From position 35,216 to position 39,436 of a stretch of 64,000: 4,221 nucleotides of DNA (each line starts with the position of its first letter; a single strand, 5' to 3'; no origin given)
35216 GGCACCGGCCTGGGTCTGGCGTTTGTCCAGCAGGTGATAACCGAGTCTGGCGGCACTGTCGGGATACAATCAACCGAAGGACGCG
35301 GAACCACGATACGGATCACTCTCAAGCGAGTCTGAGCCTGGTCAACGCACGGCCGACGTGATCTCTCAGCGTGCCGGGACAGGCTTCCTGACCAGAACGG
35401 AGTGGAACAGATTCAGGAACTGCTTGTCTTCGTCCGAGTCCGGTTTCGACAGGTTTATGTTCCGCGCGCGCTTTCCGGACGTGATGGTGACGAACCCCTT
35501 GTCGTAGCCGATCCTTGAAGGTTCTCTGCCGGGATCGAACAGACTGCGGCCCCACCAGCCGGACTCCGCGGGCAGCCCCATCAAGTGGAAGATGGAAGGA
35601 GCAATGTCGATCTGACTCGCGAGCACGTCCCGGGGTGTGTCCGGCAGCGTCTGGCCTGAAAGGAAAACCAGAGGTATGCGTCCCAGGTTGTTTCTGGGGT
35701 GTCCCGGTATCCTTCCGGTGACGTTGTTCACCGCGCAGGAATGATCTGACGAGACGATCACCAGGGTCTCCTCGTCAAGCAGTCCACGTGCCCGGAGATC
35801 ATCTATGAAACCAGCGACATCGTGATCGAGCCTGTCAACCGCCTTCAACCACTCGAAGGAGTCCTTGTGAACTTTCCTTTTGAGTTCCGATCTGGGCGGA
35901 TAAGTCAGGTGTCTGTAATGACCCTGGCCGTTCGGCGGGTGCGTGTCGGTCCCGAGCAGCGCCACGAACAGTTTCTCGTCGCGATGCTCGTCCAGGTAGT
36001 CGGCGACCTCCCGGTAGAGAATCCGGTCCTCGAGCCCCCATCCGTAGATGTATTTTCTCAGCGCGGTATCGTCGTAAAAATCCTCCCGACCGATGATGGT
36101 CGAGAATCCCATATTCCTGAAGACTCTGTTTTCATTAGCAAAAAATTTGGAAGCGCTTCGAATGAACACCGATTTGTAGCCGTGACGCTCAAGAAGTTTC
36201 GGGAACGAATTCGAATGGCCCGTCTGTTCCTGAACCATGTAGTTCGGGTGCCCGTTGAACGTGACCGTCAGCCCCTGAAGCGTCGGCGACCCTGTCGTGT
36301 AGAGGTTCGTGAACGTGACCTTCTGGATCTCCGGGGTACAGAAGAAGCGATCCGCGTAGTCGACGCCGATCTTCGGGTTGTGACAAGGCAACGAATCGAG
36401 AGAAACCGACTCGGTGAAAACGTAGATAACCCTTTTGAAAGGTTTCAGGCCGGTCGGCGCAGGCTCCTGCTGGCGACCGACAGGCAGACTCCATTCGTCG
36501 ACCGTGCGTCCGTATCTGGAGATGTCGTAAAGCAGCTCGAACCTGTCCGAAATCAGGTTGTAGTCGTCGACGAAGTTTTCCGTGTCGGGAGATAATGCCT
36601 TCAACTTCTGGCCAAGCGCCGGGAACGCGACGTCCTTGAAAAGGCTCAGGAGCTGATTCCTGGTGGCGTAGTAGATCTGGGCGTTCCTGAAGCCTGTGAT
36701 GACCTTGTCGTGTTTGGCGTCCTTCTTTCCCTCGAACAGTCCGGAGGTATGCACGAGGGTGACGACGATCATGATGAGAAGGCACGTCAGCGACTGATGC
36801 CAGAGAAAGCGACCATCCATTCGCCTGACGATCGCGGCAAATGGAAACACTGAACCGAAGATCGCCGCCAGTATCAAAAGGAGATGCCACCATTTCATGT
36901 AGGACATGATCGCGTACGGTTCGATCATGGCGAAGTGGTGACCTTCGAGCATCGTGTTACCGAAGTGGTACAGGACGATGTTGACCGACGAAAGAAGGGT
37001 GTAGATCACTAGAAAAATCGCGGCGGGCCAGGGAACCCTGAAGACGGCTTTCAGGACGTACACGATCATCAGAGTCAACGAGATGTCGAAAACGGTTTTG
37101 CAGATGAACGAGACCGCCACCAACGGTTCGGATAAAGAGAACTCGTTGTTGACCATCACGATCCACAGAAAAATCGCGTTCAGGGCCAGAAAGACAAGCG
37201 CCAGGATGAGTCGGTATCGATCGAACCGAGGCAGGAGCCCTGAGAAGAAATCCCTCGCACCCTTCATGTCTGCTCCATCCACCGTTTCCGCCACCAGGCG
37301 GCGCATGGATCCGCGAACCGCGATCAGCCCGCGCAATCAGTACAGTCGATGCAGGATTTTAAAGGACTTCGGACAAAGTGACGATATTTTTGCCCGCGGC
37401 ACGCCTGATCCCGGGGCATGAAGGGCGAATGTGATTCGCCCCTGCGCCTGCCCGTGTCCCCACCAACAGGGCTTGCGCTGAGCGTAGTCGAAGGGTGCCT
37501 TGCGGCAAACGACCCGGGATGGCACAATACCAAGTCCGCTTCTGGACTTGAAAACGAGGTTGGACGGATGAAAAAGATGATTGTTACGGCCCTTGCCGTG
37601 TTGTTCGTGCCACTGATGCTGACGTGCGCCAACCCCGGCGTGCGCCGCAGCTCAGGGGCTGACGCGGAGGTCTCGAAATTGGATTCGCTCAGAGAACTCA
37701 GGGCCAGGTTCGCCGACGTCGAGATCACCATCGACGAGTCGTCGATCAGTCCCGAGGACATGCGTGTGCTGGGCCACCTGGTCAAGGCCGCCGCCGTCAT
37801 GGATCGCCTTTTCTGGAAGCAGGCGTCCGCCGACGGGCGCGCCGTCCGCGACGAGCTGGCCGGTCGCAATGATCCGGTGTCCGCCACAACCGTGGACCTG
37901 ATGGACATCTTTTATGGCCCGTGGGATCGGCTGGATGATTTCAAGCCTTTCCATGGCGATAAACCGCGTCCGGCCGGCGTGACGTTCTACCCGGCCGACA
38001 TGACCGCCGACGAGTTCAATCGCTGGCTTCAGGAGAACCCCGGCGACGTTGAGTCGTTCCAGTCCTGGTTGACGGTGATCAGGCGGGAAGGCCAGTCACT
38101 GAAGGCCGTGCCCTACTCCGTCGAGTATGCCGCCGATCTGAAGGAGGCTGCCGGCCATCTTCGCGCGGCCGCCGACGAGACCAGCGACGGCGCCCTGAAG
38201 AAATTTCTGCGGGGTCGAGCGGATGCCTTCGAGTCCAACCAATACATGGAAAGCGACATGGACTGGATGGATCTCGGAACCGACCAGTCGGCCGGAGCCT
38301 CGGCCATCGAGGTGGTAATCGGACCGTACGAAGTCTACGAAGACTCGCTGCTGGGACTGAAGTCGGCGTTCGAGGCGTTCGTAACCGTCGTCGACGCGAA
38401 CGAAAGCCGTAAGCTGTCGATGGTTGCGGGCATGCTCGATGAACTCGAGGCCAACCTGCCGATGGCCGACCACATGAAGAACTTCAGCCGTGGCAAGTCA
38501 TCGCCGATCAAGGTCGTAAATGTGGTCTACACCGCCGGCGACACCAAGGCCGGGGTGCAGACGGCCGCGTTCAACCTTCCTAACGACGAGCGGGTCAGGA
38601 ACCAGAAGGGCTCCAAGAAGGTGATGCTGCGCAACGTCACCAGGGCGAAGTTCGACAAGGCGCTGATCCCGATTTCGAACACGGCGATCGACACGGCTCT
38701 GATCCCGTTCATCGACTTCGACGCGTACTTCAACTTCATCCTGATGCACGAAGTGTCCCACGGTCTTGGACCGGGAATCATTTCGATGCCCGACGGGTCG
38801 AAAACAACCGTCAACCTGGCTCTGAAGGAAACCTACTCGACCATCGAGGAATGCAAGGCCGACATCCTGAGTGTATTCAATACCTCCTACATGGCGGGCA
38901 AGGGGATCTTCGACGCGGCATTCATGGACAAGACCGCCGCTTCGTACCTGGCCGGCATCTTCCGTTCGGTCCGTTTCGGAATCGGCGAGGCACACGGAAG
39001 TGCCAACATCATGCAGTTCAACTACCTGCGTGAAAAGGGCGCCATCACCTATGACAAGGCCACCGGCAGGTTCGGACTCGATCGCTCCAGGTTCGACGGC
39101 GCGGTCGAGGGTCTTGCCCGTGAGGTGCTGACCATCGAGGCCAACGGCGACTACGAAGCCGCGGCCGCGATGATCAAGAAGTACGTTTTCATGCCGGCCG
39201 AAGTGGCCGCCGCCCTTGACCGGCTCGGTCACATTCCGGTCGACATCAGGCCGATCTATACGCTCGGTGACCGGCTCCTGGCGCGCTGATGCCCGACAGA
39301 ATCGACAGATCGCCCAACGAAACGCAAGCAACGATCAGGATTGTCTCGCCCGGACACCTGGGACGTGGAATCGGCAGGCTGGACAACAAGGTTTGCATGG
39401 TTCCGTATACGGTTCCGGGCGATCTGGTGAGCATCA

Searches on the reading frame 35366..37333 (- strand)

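Call 75: search_protein_families(library=pfam, proteins=[window:35366-37333:-], max_evalue=0.00001)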
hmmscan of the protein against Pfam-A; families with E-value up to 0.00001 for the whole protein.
window:35366-37333:- (655 aa): 1 family
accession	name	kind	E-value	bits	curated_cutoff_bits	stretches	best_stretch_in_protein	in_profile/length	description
PF00884.28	Sulfatase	-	5.7e-28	98.5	25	1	302-586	3-300/301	Sulfatase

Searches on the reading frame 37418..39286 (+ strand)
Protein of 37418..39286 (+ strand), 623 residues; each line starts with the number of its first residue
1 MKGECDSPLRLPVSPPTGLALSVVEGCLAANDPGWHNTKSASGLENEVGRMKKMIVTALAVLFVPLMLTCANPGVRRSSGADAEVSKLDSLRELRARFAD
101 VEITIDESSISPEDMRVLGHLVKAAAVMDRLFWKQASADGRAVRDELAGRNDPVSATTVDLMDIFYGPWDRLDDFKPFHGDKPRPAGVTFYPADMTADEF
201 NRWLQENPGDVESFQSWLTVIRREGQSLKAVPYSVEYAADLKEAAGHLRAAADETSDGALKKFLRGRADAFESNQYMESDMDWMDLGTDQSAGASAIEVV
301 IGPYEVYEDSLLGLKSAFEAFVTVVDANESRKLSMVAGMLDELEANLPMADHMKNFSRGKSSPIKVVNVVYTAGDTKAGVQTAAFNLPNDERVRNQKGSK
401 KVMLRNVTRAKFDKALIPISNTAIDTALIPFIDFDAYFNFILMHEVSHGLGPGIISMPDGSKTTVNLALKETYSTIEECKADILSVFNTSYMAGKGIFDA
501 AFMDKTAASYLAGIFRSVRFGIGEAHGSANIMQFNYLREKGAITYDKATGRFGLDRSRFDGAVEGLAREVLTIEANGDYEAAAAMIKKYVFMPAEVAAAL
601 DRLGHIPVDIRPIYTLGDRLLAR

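Call 75: search_protein_families(library=pfam, proteins=[window:37418-39286:+], max_evalue=0.00001)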
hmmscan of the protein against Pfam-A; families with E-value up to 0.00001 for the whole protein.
window:37418-39286:+ (623 aa): 1 family
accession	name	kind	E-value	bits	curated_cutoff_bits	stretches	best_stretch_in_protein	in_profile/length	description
PF03571.21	Peptidase_M49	-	2.3e-14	53.1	21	1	236-451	100-306/548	Peptidase family M49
